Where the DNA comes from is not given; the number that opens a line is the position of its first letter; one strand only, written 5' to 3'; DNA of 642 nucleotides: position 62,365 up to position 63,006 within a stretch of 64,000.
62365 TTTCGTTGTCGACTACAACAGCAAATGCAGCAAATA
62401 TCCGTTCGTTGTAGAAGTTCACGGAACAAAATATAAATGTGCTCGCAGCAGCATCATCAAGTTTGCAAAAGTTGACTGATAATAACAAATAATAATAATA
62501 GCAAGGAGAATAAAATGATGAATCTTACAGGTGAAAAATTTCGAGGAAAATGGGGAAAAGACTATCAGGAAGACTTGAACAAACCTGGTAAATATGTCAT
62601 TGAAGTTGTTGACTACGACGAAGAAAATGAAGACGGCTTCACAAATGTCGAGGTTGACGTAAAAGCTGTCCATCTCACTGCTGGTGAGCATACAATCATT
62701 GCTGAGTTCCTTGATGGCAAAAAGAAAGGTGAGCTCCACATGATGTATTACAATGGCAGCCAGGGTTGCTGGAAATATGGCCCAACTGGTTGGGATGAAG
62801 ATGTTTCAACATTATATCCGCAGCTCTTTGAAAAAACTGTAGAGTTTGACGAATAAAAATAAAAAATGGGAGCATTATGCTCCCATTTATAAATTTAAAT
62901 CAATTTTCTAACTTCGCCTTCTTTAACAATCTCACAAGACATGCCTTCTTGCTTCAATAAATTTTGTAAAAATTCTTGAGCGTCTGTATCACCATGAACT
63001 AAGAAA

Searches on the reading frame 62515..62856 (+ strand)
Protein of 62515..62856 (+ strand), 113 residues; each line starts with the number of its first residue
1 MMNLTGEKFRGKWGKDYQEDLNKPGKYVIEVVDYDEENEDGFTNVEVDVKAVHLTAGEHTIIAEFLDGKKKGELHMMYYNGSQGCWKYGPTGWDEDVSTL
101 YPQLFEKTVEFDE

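Call 85: find_encoding_contigs(protein=window:62515-62856:+, flank=10000, max_places=1)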
Protein window:62515-62856:+ (113 aa): 13 contigs read that carry it; 1 place shown.
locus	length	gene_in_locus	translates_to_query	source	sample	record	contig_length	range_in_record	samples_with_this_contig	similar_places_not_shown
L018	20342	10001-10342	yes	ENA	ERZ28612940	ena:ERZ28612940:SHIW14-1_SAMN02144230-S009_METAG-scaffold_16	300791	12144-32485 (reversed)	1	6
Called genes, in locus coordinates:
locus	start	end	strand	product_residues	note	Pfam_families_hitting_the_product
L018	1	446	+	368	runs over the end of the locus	PF01653:DNA_ligase_aden, PF03120:OB_DNA_ligase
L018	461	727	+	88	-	-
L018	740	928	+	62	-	-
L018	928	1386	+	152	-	PF00383:dCMP_cyt_deam_1, PF14437:MafB19-deam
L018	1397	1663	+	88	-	-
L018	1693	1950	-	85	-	PF01165:Ribosomal_S21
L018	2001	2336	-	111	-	-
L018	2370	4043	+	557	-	-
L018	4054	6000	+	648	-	-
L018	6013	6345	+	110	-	-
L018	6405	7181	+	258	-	PF13529:Peptidase_C39_2 (weak)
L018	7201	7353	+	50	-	-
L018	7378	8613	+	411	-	-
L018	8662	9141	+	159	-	-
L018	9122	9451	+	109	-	-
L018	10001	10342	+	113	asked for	-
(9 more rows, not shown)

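Call 87: search_protein_families(library=pfam, proteins=[window:62515-62856:+], max_evalue=0.01)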
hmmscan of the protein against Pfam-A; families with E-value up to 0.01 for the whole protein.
window:62515-62856:+ (113 aa): 0 families
